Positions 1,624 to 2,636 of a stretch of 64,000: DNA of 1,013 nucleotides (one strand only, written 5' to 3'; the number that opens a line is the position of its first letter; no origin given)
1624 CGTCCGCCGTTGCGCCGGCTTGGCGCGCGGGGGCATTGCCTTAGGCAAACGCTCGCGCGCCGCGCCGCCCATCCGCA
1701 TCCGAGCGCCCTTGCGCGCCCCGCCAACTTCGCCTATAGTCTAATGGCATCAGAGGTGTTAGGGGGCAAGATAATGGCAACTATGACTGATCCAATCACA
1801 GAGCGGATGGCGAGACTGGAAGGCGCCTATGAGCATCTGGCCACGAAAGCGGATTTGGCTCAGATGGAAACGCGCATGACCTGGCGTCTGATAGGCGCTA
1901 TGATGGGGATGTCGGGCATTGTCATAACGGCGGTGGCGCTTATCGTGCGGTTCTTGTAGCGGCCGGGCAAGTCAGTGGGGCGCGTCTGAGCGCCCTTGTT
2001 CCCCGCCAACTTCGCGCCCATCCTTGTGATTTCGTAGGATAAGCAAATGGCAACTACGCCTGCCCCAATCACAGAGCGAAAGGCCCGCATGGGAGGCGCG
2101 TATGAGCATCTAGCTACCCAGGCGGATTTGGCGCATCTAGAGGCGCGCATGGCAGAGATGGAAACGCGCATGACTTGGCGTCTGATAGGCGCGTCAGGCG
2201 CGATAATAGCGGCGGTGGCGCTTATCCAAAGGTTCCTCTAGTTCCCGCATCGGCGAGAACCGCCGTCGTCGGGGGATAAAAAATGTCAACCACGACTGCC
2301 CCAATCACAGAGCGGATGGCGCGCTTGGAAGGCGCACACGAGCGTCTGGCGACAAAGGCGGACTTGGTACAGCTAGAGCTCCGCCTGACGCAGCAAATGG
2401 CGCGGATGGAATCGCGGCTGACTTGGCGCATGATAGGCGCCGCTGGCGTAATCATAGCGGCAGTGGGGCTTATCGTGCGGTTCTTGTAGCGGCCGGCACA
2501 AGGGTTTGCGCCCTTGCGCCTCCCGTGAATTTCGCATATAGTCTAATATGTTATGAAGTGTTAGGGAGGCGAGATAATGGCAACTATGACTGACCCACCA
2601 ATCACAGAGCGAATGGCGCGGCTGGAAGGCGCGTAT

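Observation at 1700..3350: Tandem array of six mini-genes (58-75 aa) for tail-anchored coiled-coil proteins with variable heptad number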

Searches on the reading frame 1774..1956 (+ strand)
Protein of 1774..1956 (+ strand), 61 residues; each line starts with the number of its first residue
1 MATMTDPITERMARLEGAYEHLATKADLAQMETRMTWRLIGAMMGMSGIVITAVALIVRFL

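Call 7: search_protein_families(library=ncbifam, proteins=[window:1774-1956:+], max_evalue=10)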
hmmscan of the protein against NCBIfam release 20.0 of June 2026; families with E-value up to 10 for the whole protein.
seq(61 aa): 2 families
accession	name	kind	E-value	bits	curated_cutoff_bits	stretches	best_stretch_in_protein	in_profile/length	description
TIGR04211.1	SH3_and_anchor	equivalog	0.017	14.7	65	1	8-55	137-184/198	TIGR04211 family SH3 domain-containing protein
NF008421.0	PRK11248.1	equivalog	0.079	12.4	357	1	10-50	101-140/255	taurine ABC transporter ATP-binding subunit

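Call 8: search_protein_families(library=pfam, proteins=[window:1774-1956:+], max_evalue=10)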
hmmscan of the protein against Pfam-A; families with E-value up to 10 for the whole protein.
seq(61 aa): 2 families
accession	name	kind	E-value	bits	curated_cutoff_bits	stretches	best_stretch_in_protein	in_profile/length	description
PF07439.16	DUF1515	-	0.053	14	22.2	1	3-60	40-98/113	Protein of unknown function (DUF1515)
PF10805.13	DUF2730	-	0.15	12.6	24.9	1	7-36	44-73/102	Protein of unknown function (DUF2730)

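Call 42: search_protein_families(library=phrogs, proteins=[window:1774-1956:+], max_evalue=0.1)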
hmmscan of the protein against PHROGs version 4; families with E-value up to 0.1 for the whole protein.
seq(61 aa): 1 family
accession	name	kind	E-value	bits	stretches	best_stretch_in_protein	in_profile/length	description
phrog_736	-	unknown function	0.0017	19.4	1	9-36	49-76/112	-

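Call 43: search_protein_families(library=padloc, proteins=[window:1774-1956:+], max_evalue=0.1)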
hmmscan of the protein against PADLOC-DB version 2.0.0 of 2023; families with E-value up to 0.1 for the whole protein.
seq(61 aa): 0 families

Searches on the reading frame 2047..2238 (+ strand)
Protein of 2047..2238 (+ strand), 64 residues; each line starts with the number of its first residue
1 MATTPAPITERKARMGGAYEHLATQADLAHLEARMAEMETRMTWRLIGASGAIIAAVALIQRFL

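Call 7: search_protein_families(library=ncbifam, proteins=[window:2047-2238:+], max_evalue=10)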
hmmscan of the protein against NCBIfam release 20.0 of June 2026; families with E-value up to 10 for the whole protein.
seq(64 aa): 0 families

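Call 8: search_protein_families(library=pfam, proteins=[window:2047-2238:+], max_evalue=10)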
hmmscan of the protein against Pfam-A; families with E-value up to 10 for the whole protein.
seq(64 aa): 0 families

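Call 42: search_protein_families(library=phrogs, proteins=[window:2047-2238:+], max_evalue=0.1)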
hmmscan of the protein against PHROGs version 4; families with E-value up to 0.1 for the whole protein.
seq(64 aa): 1 family
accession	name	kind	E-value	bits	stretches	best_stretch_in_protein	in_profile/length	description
phrog_736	-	unknown function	0.0054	17.8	1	10-42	50-82/112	-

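Call 43: search_protein_families(library=padloc, proteins=[window:2047-2238:+], max_evalue=0.1)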
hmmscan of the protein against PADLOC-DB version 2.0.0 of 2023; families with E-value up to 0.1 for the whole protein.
seq(64 aa): 0 families

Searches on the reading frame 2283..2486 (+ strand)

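Call 7: search_protein_families(library=ncbifam, proteins=[window:2283-2486:+], max_evalue=10)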
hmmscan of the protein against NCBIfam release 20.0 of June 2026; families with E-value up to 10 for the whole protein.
seq(68 aa): 2 families
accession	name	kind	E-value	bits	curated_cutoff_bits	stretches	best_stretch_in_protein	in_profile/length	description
NF048001.1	GTP_morpho_1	equivalog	0.049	13.4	50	1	11-60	11-61/70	GTA head formation protein, RCAP_rcc01685 family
TIGR04387.1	capsid_maj_N4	equivalog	0.19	11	60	1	21-59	95-133/324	N4-gp56 family major capsid protein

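Call 8: search_protein_families(library=pfam, proteins=[window:2283-2486:+], max_evalue=10)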
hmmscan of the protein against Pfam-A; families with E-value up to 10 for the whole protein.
seq(68 aa): 1 family
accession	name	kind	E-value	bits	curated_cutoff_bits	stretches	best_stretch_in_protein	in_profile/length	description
PF10779.14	XhlA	-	0.058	14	34.7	1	10-63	4-65/67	Haemolysin XhlA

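Call 42: search_protein_families(library=phrogs, proteins=[window:2283-2486:+], max_evalue=0.1)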
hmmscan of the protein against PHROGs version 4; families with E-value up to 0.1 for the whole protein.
seq(68 aa): 4 families
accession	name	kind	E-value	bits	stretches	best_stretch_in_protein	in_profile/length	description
phrog_7781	-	head and packaging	0.031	15.4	0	36-65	7-35/39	minor coat protein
phrog_17872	-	unknown function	0.046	15.3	1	19-67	38-93/100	-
phrog_10949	-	unknown function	0.087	14.3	1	15-41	18-44/80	-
phrog_7090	-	unknown function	0.094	14.2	1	16-66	75-124/127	-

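Call 43: search_protein_families(library=padloc, proteins=[window:2283-2486:+], max_evalue=0.1)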
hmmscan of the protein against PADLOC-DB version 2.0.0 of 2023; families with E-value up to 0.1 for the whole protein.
seq(68 aa): 0 families
